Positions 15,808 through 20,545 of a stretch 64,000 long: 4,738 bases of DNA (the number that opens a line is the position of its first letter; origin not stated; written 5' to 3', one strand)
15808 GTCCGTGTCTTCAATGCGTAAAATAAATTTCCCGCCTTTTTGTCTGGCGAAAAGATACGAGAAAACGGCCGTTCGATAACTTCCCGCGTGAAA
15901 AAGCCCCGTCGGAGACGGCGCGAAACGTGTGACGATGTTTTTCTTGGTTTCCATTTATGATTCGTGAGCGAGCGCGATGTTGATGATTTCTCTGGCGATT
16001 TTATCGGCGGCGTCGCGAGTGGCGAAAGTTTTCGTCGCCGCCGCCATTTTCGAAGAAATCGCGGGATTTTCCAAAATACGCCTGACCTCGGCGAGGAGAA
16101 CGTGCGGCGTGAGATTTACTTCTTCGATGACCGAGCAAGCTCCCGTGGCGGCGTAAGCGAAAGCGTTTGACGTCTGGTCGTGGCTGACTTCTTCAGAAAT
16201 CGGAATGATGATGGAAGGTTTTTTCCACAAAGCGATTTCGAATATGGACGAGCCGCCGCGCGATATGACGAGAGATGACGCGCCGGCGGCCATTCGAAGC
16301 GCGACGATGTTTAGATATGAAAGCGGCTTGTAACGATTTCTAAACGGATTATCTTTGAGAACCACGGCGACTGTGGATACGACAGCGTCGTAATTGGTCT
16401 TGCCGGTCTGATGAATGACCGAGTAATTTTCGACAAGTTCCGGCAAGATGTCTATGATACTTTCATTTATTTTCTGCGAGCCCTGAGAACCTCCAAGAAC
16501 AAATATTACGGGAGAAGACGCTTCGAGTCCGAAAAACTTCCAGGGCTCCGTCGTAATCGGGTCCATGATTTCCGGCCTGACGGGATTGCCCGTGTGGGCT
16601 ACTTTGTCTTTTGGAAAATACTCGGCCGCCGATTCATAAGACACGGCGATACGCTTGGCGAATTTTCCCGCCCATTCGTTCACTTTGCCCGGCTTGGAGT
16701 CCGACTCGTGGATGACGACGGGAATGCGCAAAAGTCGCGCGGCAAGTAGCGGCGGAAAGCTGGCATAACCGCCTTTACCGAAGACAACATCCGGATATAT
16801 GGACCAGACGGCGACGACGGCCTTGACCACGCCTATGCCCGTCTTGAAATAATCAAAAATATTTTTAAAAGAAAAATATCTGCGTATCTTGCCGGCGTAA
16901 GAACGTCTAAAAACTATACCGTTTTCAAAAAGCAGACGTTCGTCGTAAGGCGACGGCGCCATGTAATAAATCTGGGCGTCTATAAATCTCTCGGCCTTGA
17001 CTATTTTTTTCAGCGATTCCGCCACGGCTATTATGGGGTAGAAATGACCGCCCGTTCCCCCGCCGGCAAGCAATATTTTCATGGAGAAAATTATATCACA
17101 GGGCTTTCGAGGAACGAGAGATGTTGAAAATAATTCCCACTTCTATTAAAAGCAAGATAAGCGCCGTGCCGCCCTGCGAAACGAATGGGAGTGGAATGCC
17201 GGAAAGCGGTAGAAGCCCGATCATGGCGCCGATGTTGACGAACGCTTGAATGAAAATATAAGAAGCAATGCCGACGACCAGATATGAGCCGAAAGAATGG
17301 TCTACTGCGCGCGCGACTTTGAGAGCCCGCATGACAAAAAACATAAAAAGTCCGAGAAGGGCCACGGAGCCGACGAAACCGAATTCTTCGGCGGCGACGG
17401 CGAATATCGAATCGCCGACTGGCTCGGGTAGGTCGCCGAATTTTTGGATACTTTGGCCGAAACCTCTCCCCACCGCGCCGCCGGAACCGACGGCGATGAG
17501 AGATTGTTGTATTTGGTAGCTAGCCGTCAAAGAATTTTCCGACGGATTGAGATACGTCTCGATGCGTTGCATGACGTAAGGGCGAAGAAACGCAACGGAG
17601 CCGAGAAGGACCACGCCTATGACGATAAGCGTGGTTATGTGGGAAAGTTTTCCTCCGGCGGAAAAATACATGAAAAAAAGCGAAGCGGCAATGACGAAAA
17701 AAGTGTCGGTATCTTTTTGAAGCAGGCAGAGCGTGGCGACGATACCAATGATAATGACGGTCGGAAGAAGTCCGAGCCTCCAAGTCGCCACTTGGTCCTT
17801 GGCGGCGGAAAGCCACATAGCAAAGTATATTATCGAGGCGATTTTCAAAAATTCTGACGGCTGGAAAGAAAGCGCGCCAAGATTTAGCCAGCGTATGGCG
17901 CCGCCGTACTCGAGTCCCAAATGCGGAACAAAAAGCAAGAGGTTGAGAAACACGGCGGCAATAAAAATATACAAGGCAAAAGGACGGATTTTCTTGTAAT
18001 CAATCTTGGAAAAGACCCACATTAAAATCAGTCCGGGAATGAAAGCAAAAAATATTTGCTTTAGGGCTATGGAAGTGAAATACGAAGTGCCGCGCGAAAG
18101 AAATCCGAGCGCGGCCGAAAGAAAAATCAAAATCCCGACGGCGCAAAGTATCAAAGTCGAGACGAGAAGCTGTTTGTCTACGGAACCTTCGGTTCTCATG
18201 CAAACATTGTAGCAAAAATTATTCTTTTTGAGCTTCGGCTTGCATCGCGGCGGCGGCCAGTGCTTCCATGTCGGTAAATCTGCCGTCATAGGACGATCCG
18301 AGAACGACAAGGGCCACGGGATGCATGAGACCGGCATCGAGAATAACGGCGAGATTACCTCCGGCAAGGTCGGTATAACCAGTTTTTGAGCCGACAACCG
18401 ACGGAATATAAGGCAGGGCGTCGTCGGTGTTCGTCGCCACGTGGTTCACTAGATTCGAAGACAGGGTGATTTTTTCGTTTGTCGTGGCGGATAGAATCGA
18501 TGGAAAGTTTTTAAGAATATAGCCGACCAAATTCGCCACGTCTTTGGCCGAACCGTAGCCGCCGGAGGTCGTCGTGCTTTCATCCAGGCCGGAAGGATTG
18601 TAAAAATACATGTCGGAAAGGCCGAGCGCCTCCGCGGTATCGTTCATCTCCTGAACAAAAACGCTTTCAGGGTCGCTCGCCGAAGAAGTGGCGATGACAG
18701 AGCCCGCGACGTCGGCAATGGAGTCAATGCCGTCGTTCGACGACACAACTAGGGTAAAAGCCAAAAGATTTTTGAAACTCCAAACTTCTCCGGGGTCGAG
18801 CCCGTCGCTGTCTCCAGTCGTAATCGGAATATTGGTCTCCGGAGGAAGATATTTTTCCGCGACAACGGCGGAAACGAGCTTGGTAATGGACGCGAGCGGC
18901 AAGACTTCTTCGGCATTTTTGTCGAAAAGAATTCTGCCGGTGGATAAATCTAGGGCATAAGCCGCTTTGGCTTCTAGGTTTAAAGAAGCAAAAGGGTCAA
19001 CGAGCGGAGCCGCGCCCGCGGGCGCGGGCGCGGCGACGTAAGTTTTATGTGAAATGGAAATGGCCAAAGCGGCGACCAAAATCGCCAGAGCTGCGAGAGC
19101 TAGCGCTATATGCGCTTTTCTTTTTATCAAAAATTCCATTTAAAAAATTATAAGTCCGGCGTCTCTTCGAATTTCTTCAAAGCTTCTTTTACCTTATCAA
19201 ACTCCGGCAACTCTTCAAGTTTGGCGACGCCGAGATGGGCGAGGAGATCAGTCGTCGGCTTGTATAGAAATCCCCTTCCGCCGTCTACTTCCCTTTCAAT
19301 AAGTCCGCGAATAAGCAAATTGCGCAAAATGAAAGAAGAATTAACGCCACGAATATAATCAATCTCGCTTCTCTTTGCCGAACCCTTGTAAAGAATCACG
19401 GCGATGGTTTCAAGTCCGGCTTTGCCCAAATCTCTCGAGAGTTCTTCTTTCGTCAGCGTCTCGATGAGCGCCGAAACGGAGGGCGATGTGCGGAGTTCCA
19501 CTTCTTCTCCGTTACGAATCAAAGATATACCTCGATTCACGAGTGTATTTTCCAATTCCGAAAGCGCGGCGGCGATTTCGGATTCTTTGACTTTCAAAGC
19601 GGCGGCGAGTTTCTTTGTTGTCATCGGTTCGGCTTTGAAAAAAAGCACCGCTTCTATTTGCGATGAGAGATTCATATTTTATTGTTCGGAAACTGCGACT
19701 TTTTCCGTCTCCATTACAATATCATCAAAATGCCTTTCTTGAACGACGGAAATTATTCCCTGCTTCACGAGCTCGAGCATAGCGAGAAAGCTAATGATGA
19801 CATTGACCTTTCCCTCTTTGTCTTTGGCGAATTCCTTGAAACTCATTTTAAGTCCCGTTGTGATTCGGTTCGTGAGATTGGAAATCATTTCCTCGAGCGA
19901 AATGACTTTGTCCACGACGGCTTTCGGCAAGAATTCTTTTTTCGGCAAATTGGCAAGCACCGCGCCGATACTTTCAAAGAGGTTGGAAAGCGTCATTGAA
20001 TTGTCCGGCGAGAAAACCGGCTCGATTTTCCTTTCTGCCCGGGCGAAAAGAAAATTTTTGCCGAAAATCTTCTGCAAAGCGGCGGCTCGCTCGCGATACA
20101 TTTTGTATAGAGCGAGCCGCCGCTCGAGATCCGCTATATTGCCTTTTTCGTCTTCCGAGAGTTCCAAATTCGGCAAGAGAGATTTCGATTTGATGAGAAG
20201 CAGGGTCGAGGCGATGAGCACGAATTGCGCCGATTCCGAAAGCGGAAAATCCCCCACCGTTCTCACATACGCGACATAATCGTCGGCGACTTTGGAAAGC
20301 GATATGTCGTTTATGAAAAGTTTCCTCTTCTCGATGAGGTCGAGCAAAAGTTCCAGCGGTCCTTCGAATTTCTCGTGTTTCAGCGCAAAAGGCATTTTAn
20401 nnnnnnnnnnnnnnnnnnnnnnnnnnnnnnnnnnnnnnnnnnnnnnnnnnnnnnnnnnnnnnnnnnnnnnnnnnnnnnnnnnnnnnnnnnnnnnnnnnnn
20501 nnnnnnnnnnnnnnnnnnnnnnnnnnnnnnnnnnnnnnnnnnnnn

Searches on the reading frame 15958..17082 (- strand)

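Call 28: search_protein_families(library=pfam, proteins=[window:15958-17082:-], max_evalue=0.01)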
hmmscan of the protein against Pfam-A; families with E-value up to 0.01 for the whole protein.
window:15958-17082:- (375 aa): 3 families
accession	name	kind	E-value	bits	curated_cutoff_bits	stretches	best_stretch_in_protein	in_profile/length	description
PF03033.26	Glyco_transf_28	-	2.1e-29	102.8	26.2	1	3-146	1-138/139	Glycosyltransferase family 28 N-terminal domain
PF04101.22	Glyco_tran_28_C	-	1.2e-27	97.4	22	1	192-361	1-165/166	Glycosyltransferase family 28 C-terminal domain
PF13579.12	Glyco_trans_4_4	-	0.007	17.2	29.7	0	93-144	68-119/158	Glycosyl transferase 4-like domain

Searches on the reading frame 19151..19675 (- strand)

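Call 28: search_protein_families(library=pfam, proteins=[window:19151-19675:-], max_evalue=0.01)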
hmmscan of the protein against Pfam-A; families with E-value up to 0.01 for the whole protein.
window:19151-19675:- (175 aa): 3 families
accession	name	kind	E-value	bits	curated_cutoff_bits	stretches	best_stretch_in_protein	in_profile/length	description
PF04079.22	SMC_ScpB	-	2.1e-36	125.4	27.4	1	6-158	2-159/160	Segregation and condensation complex subunit ScpB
PF21476.4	PF0610-like_N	-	0.00017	22.2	33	1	10-49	9-46/50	PF0610-like, N-terminal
PF01978.25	TrmB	-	0.0012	19.1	25.6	0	14-43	19-48/68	Sugar-specific transcriptional regulator TrmB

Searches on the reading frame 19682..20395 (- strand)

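Call 28: search_protein_families(library=pfam, proteins=[window:19682-20395:-], max_evalue=0.01)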
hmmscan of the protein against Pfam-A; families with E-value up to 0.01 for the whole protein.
window:19682-20395:- (238 aa): 1 family
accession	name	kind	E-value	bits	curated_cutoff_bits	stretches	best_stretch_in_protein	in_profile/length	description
PF02616.19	SMC_ScpA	-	3.2e-20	73.6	24.6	1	20-227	1-228/232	Segregation and condensation protein ScpA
